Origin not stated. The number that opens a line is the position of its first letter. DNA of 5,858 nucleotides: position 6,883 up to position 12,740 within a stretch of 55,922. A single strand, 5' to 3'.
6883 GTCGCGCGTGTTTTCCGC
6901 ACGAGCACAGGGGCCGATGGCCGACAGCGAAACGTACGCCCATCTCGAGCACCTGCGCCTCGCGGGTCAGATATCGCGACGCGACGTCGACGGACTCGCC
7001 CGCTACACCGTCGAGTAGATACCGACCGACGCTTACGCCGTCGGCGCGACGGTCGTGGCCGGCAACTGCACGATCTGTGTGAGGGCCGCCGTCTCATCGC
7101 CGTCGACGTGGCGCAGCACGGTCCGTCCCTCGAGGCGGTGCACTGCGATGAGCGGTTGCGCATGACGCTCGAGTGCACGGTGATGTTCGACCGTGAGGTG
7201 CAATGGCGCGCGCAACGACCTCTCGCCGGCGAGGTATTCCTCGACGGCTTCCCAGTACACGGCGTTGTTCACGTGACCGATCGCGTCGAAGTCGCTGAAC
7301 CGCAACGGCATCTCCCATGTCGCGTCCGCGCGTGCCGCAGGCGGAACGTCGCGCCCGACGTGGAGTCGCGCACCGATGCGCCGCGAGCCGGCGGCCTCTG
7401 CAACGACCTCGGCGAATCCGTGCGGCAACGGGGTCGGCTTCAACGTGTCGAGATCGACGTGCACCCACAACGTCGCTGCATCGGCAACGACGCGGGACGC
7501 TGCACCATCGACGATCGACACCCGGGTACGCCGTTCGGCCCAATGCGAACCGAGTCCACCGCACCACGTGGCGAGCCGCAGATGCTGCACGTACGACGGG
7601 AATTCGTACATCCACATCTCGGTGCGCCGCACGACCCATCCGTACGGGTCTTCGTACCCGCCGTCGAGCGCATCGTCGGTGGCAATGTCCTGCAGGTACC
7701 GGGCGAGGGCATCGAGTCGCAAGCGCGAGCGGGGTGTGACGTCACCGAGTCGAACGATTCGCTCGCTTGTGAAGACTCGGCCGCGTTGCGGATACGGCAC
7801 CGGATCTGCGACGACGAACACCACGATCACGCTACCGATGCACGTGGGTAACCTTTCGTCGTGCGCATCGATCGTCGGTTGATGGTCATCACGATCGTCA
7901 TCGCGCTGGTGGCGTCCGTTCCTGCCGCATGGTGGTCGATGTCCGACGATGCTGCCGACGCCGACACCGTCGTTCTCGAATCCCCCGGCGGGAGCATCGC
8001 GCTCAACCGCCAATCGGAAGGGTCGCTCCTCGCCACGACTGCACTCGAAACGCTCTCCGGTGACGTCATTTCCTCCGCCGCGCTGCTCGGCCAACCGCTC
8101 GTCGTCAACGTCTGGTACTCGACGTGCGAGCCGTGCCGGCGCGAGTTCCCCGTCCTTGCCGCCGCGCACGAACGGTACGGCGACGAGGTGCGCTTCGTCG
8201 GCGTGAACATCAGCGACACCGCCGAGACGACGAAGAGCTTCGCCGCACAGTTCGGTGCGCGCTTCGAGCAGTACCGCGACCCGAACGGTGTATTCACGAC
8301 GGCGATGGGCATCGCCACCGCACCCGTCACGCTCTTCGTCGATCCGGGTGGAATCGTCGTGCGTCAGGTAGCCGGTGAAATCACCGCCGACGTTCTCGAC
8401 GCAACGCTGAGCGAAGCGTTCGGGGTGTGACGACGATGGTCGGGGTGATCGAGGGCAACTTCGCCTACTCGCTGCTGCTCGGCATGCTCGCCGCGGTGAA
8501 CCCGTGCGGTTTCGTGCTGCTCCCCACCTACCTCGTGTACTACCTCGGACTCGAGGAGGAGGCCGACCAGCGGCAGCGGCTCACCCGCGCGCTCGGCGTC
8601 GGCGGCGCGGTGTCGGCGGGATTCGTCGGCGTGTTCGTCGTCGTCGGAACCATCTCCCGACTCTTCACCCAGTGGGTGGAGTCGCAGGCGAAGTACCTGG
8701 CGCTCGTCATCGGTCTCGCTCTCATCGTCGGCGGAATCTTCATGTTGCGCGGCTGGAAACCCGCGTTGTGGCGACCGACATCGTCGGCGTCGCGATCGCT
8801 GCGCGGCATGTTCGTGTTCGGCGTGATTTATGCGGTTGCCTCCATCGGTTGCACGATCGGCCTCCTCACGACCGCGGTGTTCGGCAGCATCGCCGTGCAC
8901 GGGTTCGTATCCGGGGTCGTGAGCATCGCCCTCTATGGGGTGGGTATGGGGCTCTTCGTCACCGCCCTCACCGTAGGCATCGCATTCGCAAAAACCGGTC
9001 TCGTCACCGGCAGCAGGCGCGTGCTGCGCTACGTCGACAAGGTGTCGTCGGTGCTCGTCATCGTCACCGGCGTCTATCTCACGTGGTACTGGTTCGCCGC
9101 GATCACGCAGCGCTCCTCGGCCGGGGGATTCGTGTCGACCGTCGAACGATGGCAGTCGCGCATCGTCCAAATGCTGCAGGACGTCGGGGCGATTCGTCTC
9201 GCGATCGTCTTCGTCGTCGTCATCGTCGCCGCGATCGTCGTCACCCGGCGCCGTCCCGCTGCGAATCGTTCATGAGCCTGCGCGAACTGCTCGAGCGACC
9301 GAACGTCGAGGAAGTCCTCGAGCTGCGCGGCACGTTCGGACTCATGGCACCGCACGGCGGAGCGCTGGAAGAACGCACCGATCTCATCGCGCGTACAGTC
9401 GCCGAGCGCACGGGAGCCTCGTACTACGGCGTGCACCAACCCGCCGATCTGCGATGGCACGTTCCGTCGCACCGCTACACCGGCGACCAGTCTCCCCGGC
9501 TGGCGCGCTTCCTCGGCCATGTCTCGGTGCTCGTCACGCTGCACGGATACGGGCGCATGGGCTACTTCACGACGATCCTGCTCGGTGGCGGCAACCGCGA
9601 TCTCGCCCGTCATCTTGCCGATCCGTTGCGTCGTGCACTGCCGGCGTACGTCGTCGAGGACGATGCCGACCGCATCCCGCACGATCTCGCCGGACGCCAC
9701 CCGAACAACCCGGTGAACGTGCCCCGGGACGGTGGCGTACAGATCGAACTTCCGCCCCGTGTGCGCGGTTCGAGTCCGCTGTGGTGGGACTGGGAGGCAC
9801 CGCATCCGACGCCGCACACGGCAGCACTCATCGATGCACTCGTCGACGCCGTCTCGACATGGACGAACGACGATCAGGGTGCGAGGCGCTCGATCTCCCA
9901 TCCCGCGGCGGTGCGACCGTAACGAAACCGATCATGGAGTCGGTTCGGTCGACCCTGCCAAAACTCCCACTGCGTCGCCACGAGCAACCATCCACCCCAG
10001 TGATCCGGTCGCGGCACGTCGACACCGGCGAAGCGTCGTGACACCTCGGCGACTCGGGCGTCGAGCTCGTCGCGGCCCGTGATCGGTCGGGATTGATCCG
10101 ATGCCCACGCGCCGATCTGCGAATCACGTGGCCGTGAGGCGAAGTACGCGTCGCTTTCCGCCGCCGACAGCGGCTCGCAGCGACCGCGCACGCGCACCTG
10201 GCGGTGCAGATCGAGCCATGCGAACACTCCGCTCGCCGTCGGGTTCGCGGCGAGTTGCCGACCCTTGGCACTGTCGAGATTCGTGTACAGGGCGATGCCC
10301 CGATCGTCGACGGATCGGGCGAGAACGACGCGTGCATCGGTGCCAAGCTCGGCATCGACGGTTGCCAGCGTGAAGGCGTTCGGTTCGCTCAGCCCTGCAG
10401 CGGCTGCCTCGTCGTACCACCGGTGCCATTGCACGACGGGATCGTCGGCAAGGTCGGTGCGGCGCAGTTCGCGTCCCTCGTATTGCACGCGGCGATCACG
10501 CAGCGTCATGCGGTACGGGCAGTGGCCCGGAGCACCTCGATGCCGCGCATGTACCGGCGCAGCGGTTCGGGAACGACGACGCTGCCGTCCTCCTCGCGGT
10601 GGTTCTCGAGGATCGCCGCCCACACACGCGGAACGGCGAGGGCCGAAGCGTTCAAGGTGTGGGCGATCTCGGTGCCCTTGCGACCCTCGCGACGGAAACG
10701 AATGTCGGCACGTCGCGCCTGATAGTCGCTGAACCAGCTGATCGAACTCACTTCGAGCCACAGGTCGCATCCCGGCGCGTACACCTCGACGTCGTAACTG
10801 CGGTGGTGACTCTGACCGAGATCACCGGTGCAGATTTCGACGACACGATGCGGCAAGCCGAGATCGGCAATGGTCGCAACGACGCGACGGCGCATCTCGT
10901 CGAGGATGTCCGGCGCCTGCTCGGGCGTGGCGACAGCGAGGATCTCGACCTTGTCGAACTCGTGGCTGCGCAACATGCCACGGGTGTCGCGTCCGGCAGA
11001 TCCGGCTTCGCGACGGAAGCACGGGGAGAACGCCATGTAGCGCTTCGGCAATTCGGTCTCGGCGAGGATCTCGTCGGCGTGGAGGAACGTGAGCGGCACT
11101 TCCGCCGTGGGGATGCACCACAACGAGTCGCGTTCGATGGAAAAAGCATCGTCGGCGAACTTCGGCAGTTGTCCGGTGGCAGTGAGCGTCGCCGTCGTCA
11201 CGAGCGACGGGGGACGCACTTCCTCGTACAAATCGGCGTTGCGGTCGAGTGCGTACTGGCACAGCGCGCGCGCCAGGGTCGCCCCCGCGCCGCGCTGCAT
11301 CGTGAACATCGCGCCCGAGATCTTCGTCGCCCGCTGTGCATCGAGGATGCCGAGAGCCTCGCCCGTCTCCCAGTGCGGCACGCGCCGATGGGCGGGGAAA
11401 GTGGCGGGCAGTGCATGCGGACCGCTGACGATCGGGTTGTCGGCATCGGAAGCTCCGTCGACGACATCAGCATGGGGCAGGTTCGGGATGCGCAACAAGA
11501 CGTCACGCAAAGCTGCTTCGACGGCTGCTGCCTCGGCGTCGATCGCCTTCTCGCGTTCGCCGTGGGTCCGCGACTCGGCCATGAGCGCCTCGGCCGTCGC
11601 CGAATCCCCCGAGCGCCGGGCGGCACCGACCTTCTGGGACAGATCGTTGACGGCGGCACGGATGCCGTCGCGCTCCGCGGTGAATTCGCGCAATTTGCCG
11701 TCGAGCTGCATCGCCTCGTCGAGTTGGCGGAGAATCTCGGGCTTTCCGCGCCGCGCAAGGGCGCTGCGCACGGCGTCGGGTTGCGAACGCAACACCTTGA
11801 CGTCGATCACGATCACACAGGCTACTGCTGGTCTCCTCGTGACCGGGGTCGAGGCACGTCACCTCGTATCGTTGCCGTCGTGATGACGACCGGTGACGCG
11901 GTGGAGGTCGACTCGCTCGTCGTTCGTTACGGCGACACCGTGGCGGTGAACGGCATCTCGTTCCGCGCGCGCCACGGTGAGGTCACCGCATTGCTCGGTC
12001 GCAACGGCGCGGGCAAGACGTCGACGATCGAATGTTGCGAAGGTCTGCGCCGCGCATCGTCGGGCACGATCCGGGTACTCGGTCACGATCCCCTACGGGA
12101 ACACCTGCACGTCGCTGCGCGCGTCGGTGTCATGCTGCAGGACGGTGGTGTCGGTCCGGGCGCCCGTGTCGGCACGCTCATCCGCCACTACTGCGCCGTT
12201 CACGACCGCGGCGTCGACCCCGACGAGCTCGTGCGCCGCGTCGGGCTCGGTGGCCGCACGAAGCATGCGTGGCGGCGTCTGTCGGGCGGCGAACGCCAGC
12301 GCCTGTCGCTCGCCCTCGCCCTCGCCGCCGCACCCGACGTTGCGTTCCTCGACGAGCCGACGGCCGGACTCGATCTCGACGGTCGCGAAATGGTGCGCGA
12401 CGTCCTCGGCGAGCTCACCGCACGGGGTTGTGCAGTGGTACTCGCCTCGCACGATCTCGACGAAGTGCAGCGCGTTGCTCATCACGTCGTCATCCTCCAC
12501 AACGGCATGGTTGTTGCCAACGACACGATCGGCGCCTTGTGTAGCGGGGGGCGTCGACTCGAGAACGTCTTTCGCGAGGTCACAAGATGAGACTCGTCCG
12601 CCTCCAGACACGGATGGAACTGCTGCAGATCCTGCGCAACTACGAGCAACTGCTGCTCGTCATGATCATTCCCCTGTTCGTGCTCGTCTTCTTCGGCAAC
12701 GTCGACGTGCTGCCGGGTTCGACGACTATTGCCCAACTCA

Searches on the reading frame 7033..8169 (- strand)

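Call 43: search_protein_families(library=pfam, proteins=[window:7033-8169:-], max_evalue=0.00001)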
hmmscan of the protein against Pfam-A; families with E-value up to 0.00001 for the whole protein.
window:7033-8169:- (378 aa): 2 families
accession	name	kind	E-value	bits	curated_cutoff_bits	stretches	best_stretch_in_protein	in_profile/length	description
PF01643.23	Acyl-ACP_TE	-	1.2e-13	51.4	23.7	1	131-251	2-126/131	Acyl-ACP thioesterase N-terminal domain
PF20791.3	Acyl-ACP_TE_C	-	1.9e-07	31.6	21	1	284-335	9-61/101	Acyl-ACP thioesterase C-terminal domain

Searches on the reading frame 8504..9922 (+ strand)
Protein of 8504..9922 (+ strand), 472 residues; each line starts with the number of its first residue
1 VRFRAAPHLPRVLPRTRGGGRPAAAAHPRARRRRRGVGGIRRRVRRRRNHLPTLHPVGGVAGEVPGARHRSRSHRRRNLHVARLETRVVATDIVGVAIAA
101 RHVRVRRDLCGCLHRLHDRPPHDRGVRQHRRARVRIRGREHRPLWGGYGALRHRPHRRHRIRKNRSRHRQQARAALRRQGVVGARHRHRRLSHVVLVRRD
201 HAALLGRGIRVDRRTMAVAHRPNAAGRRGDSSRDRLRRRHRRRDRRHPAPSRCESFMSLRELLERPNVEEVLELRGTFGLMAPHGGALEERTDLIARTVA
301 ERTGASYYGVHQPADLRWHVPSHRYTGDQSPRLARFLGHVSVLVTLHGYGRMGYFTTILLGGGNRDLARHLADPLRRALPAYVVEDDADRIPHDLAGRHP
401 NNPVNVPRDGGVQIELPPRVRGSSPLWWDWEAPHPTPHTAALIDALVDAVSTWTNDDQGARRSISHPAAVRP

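Call 43: search_protein_families(library=pfam, proteins=[window:8504-9922:+], max_evalue=0.00001)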
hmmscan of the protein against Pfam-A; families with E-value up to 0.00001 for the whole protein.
window:8504-9922:+ (472 aa): 1 family
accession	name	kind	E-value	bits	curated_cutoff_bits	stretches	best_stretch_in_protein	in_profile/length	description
PF05908.16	Gamma_PGA_hydro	-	5.9e-23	81.8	22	1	273-421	24-165/191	Poly-gamma-glutamate hydrolase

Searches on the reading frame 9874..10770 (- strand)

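Call 43: search_protein_families(library=pfam, proteins=[window:9874-10770:-], max_evalue=0.00001)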
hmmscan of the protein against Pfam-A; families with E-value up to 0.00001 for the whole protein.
window:9874-10770:- (298 aa): 2 families
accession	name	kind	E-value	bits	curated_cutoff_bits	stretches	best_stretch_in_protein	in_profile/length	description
PF01243.27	PNPOx_N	-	6.3e-25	88.3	28.1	1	120-244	2-117/120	Pyridoxamine 5'-phosphate oxidase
PF10590.14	PNP_phzG_C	-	9.7e-19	67.5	27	1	258-298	1-42/42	Pyridoxine 5'-phosphate oxidase C-terminal dimerisation region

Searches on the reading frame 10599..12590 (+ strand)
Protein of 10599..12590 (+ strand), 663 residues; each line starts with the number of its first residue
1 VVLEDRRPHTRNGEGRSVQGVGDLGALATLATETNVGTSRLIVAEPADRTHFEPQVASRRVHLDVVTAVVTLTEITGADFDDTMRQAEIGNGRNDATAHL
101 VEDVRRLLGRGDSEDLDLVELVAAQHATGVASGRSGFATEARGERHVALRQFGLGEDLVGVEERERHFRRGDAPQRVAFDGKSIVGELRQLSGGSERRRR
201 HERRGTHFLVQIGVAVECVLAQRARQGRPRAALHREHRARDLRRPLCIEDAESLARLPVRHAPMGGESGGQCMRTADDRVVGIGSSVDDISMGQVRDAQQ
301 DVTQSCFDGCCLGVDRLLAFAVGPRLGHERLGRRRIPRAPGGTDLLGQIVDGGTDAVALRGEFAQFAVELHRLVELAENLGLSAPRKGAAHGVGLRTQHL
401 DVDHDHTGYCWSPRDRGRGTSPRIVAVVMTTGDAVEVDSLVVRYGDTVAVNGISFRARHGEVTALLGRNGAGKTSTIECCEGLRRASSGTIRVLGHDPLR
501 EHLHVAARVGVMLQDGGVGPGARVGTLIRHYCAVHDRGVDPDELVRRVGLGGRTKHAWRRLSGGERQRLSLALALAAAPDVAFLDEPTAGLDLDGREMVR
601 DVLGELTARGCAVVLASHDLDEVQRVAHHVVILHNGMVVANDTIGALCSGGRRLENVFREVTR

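Call 43: search_protein_families(library=pfam, proteins=[window:10599-12590:+], max_evalue=0.00001)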
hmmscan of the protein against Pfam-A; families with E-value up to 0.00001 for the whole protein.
window:10599-12590:+ (663 aa): 2 families
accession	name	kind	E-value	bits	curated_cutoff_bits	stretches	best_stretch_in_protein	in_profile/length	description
PF00005.33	ABC_tran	-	3.1e-25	89.8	25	1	451-589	2-137/137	ABC transporter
PF13304.12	AAA_21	-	3e-09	37.8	27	0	544-619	221-299/304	AAA domain, putative AbiEii toxin, Type IV TA system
